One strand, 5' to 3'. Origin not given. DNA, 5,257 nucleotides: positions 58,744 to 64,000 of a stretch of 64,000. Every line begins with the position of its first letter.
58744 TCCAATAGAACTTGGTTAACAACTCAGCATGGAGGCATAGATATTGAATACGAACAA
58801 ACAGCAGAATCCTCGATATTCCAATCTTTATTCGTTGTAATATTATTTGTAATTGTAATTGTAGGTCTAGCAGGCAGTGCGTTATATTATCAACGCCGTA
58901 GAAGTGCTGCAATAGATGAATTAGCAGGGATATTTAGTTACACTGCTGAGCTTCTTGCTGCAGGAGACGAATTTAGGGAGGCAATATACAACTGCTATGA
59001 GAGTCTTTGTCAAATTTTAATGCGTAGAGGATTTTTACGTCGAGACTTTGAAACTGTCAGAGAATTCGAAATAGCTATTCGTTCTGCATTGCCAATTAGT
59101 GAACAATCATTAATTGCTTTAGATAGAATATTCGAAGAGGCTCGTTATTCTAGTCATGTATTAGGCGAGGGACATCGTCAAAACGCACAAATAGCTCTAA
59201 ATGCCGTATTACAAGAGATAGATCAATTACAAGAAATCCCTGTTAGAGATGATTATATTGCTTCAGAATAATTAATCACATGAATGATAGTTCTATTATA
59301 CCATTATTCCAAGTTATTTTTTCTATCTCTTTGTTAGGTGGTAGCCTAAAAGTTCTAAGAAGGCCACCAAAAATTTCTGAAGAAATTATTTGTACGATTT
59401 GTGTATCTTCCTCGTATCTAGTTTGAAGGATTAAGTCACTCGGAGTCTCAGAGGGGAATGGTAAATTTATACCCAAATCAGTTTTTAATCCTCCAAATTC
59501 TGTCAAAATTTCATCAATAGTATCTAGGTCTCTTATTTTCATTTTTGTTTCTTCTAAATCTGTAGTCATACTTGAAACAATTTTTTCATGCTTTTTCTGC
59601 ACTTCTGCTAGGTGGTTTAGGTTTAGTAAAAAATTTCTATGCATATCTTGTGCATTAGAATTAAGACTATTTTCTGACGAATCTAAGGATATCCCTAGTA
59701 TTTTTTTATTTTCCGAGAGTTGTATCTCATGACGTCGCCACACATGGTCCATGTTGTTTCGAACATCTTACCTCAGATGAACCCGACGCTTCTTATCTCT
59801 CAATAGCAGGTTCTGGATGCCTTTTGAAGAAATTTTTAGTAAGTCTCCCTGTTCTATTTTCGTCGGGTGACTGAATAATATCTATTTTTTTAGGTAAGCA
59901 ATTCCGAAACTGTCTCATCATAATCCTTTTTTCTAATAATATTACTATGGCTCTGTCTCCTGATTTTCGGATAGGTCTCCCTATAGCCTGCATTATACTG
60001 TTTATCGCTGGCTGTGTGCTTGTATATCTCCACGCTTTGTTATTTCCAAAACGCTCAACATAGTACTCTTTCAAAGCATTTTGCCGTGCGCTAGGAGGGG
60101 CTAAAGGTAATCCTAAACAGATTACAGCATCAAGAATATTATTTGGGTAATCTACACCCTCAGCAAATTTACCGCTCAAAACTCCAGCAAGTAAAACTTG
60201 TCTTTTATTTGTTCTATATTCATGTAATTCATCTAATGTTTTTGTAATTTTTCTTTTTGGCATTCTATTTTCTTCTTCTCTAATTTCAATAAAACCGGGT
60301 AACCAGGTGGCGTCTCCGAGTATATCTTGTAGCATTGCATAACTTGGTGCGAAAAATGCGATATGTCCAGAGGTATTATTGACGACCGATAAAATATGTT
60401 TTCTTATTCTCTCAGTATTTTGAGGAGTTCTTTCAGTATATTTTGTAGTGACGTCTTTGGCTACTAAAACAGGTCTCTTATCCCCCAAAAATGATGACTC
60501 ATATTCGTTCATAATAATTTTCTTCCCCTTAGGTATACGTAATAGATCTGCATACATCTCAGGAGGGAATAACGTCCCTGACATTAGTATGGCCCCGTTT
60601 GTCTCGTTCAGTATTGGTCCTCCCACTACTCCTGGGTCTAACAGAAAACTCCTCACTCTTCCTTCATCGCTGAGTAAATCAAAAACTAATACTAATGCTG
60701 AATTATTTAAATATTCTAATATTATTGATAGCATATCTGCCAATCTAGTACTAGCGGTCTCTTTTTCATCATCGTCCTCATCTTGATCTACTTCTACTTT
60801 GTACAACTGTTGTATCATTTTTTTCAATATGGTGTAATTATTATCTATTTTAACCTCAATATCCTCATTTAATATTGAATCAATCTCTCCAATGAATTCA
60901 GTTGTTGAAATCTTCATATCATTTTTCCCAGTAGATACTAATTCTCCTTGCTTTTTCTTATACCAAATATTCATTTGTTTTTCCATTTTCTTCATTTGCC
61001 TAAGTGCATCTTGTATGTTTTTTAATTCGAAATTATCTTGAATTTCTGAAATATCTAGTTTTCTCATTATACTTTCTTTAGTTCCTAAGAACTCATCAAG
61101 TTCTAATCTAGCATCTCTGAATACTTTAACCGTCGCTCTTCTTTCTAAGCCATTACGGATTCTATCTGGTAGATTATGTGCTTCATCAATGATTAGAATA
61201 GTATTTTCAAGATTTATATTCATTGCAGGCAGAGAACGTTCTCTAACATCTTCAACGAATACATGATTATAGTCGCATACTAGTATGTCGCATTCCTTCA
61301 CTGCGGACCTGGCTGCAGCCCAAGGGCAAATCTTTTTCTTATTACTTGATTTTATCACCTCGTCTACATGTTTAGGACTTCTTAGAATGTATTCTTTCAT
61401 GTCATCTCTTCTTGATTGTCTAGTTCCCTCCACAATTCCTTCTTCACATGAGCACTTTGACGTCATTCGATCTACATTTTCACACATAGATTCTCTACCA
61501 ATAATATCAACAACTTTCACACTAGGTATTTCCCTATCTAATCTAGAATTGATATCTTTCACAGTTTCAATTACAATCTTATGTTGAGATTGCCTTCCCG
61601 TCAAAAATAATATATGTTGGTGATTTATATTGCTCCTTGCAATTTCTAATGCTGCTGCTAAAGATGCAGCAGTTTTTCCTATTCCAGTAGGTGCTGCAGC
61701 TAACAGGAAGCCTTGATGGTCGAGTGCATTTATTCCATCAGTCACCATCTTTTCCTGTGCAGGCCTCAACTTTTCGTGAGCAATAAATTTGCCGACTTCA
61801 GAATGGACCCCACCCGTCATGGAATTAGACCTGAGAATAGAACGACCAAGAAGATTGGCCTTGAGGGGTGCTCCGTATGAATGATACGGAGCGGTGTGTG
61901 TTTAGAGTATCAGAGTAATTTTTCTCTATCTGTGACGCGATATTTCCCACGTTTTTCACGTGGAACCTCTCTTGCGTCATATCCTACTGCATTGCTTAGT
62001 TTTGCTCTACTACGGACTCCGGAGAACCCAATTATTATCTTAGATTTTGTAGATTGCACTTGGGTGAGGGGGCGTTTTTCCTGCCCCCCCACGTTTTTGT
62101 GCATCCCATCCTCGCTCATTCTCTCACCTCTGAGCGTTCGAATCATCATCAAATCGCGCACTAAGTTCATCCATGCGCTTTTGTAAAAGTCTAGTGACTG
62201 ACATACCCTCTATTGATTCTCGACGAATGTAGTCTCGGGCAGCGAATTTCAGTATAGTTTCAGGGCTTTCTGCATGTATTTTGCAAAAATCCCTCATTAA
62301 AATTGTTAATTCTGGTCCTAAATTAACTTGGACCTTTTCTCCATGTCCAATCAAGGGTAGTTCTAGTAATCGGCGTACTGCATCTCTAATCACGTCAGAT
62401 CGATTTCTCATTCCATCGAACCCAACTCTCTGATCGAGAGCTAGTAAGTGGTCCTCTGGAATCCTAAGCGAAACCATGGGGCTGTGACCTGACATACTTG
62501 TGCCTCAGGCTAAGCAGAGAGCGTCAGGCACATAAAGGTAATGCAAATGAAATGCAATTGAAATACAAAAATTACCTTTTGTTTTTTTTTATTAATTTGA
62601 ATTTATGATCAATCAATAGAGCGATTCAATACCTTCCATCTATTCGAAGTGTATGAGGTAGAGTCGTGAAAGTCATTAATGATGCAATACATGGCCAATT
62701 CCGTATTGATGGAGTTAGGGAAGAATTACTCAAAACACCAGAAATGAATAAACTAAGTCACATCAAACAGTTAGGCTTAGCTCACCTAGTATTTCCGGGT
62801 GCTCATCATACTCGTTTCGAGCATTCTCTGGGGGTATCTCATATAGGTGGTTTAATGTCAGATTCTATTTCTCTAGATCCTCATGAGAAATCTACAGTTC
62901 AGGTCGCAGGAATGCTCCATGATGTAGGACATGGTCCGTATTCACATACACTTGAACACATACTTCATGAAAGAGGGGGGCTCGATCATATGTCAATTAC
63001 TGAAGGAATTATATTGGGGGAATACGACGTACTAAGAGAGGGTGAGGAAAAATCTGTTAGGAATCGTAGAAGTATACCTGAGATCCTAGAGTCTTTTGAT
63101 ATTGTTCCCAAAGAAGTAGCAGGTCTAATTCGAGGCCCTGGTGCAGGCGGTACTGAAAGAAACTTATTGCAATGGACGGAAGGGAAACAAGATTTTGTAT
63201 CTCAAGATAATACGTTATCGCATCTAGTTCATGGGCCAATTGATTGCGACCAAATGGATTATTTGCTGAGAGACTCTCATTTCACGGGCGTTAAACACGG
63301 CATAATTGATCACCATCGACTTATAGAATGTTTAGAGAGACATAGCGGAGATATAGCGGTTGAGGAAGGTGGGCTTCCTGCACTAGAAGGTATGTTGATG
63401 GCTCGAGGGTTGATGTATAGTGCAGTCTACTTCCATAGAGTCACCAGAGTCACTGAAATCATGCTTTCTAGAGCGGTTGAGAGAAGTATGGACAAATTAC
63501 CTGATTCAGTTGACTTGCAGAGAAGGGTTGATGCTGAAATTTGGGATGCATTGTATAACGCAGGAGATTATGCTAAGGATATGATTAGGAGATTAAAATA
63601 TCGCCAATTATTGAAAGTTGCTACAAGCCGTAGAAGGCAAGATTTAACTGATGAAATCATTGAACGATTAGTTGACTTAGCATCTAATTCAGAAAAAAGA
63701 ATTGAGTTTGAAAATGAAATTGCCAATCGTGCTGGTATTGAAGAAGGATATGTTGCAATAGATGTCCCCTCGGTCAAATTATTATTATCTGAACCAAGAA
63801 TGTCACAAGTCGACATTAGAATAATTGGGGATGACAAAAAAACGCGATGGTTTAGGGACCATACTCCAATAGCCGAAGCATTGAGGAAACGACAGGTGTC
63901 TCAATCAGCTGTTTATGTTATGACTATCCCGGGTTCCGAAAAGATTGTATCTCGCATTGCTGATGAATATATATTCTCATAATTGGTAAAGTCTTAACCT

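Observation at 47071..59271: tRNA-Leu-flanked 12-kb locus encoding two giant membrane-anchored surface proteins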

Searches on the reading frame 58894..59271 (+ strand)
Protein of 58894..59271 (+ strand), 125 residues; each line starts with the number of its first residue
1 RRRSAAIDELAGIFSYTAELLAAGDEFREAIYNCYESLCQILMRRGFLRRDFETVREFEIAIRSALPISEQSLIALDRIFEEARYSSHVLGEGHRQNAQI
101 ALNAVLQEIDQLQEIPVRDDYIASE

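Call 72: search_protein_families(library=pfam, proteins=[window:58894-59271:+], max_evalue=0.05)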
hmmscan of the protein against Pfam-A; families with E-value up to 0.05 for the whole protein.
window:58894-59271:+ (125 aa): 1 family
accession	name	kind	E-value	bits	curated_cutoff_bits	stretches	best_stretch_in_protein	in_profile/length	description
PF13559.11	DUF4129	-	1e-07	32.3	24.8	1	34-99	1-65/69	Domain of unknown function (DUF4129)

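Call 75: search_solved_structures(query=window:58894-59271:+, max_evalue=10)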
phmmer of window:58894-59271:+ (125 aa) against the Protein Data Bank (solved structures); distinct sequences matched with E-value up to 10: 2.
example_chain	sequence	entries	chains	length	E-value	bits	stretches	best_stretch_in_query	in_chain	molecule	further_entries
5lxf_A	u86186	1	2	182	1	13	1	77-111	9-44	Macrophage colony-stimulating factor 1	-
8tvl_A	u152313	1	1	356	1.9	12.2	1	45-106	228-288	Plasminogen-binding group A streptococcal M-like protein PAM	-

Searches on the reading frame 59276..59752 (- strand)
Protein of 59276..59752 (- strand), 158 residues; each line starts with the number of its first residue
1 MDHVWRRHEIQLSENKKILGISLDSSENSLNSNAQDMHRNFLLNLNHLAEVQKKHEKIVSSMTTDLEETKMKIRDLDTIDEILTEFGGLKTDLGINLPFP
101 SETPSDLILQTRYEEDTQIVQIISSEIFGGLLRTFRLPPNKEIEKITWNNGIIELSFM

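Call 9: search_protein_families(library=pfam, proteins=[window:59276-59752:-], max_evalue=0.001)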
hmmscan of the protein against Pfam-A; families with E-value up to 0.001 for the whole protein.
window:59276-59752:- (158 aa): 0 families

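Call 10: search_protein_families(library=ncbifam, proteins=[window:59276-59752:-], max_evalue=0.1)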
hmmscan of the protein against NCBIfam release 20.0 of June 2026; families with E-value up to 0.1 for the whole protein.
window:59276-59752:- (158 aa): 1 family
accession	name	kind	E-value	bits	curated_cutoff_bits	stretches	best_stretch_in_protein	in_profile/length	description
TIGR04317.1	W_rSAM_matur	equivalog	0.044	12.9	380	1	19-130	106-217/349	tungsten cofactor oxidoreductase radical SAM maturase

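Call 72: search_protein_families(library=pfam, proteins=[window:59276-59752:-], max_evalue=0.05)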
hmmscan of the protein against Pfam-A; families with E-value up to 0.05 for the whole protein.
window:59276-59752:- (158 aa): 1 family
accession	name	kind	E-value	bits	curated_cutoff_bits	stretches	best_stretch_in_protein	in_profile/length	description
PF04397.21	LytTR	-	0.0037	17.9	22.6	1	10-59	23-74/98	LytTr DNA-binding domain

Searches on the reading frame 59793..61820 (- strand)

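Call 9: search_protein_families(library=pfam, proteins=[window:59793-61820:-], max_evalue=0.001)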
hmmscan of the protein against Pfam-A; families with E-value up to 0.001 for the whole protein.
window:59793-61820:- (675 aa): 5 families
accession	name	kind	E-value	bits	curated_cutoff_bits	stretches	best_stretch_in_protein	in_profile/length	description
PF13307.12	Helicase_C_2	-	3.3e-28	99.3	25.3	1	476-646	1-167/170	Helicase C-terminal domain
PF06733.21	DEAD_2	-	2.9e-17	63.3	21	1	110-223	55-161/172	DEAD_2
PF04851.21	ResIII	-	3.1e-10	40.6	22.5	1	17-219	3-139/164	Type III restriction enzyme, res subunit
PF00270.35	DEAD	-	2.6e-07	31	26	1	33-121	11-93/167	DEAD/DEAH box helicase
PF06777.17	HBB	-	4.3e-06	26.9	30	1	335-463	69-190/190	Helical and beta-bridge domain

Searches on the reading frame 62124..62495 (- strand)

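Call 72: search_protein_families(library=pfam, proteins=[window:62124-62495:-], max_evalue=0.05)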
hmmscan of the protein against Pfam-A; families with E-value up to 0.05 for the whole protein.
window:62124-62495:- (123 aa): 1 family
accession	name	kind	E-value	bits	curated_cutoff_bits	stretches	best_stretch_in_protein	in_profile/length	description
PF01402.27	RHH_1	-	0.00011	22.4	20.5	1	8-45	2-38/39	Ribbon-helix-helix protein, copG family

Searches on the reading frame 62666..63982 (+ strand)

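Call 9: search_protein_families(library=pfam, proteins=[window:62666-63982:+], max_evalue=0.001)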
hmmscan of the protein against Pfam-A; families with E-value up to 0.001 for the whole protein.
window:62666-63982:+ (438 aa): 2 families
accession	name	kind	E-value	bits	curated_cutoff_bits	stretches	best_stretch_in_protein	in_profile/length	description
PF19276.4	HD_assoc_2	-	3.4e-38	131.7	23.1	1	214-435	1-210/222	HD associated region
PF01966.28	HD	-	1.3e-09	38.8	22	1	50-119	1-69/116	HD domain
